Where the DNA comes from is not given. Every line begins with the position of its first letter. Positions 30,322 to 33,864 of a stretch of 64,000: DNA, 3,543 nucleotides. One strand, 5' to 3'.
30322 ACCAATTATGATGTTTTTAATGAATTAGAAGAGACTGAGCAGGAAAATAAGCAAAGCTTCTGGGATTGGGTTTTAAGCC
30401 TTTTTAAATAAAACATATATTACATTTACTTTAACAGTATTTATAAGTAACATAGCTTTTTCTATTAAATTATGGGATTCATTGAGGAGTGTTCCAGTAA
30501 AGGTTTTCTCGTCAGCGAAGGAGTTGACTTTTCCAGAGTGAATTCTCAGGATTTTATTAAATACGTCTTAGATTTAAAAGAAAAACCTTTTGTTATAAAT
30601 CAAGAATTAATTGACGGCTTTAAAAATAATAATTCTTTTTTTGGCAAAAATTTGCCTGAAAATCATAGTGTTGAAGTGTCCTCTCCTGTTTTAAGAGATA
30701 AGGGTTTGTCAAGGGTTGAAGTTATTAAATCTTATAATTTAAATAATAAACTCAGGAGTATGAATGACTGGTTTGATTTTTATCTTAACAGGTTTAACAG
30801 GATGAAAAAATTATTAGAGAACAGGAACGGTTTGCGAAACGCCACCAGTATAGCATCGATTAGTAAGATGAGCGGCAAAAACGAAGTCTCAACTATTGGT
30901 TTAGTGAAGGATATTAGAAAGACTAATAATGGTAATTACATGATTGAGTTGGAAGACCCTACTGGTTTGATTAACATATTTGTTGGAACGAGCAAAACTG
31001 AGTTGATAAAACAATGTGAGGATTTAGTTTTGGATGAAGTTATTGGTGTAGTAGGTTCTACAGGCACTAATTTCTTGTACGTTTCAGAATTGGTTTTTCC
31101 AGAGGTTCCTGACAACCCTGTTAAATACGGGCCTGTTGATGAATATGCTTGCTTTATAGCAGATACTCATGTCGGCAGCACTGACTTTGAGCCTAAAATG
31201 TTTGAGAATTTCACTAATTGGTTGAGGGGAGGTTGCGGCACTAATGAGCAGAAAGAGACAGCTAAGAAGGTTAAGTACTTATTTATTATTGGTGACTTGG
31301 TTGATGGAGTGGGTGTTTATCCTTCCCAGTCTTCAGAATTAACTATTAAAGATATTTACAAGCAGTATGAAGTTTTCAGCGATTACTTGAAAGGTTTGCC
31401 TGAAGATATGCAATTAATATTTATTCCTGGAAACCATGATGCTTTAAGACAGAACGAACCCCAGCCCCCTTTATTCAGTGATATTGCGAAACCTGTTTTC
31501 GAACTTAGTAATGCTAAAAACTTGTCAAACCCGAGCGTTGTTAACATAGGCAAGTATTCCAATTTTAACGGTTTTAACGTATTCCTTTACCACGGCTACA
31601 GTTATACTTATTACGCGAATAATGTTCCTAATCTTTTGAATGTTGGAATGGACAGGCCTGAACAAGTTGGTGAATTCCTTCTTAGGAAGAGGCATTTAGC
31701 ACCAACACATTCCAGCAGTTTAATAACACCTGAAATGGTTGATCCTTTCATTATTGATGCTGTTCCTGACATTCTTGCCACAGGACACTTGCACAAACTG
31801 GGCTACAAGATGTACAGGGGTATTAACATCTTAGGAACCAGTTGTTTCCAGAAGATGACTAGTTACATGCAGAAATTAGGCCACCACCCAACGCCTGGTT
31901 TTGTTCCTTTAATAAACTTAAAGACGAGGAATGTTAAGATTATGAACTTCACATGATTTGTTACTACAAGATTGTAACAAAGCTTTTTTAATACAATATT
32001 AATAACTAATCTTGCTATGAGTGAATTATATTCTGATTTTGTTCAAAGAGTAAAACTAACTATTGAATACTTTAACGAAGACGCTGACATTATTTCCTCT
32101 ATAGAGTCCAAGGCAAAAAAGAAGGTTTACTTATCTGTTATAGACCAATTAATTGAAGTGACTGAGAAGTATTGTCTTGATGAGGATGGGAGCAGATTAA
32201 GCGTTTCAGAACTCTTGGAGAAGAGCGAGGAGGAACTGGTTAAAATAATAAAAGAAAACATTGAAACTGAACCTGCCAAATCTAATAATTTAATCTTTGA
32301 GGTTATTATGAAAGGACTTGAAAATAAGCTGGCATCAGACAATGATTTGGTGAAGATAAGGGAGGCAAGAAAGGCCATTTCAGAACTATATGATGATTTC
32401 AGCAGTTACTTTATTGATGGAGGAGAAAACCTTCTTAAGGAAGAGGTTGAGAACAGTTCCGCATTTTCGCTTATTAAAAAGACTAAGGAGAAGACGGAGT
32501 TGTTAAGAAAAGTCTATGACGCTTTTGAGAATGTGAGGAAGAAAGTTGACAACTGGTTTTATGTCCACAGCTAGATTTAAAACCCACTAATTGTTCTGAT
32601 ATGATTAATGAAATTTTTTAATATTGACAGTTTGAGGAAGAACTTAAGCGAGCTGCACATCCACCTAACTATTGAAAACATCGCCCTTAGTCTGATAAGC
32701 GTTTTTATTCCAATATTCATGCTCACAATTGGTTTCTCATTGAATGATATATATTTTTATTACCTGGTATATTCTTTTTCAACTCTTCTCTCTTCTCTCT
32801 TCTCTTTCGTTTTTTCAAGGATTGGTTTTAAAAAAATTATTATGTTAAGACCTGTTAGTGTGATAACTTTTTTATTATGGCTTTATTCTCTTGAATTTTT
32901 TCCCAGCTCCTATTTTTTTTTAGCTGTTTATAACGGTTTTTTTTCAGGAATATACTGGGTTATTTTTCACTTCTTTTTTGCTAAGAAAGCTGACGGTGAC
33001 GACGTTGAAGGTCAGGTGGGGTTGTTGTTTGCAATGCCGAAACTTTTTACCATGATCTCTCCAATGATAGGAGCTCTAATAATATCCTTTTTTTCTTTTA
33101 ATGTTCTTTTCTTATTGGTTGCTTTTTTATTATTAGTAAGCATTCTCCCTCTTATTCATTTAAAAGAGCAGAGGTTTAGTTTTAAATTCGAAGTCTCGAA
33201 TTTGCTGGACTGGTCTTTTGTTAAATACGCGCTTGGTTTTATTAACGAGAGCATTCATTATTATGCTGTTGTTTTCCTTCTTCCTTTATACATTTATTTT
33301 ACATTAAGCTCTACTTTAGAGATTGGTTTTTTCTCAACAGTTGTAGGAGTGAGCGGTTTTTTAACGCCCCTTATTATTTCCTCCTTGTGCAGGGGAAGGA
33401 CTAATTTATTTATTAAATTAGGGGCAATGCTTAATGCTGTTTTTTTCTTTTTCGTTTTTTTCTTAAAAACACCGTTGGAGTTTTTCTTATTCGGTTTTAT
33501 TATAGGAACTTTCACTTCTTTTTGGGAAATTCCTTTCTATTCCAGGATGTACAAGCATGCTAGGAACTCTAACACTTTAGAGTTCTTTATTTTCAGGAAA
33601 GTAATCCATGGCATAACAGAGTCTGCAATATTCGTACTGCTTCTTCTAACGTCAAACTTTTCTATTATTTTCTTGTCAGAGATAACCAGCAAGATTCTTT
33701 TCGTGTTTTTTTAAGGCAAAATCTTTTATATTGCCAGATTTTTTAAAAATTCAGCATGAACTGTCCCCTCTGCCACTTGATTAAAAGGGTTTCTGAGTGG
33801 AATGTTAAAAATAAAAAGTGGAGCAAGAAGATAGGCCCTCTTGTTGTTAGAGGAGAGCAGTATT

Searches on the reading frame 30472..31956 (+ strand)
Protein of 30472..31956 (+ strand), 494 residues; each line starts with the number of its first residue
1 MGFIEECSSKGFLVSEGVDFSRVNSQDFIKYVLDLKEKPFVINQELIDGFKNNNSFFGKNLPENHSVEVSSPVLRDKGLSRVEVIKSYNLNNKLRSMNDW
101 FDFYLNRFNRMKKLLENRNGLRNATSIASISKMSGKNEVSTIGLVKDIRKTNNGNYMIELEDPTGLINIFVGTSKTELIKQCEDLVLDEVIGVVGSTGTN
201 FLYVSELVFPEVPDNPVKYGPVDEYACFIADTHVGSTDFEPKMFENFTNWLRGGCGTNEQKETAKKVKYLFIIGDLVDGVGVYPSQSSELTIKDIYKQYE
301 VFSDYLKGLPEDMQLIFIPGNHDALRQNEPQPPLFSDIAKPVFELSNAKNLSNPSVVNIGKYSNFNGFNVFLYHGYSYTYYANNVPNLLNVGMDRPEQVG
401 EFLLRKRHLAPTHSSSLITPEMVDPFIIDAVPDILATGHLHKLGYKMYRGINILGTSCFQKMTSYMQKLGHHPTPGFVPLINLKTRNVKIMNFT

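Call 53: search_protein_families(library=pfam, proteins=[window:30472-31956:+], max_evalue=0.00001)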
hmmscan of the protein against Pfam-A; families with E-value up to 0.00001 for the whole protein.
window:30472-31956:+ (494 aa): 2 families
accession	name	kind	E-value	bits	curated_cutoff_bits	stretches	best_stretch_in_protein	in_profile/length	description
PF00149.33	Metallophos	-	2.6e-12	48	21.5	1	228-442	5-190/191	Calcineurin-like phosphoesterase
PF04042.21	DNA_pol_E_B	-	3.5e-09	36.8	29.1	1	229-439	4-203/210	DNA polymerase alpha/epsilon subunit B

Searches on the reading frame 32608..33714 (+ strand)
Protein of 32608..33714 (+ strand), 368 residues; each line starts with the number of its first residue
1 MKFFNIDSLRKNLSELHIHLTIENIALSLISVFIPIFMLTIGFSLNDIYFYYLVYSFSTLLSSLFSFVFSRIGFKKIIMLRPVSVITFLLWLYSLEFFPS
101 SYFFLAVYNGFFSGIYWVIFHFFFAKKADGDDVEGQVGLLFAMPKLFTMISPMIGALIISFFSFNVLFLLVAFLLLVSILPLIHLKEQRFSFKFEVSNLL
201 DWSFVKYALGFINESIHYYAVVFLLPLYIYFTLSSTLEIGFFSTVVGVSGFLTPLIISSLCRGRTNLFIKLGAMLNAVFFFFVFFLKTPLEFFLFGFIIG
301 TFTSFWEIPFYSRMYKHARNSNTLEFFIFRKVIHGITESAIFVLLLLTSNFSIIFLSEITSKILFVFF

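Call 53: search_protein_families(library=pfam, proteins=[window:32608-33714:+], max_evalue=0.00001)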
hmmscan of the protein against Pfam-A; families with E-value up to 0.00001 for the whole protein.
window:32608-33714:+ (368 aa): 1 family
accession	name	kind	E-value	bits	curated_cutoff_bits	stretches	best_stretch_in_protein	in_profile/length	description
PF07690.21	MFS_1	-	8.9e-14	51.6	33.4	1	25-319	10-324/347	Major Facilitator Superfamily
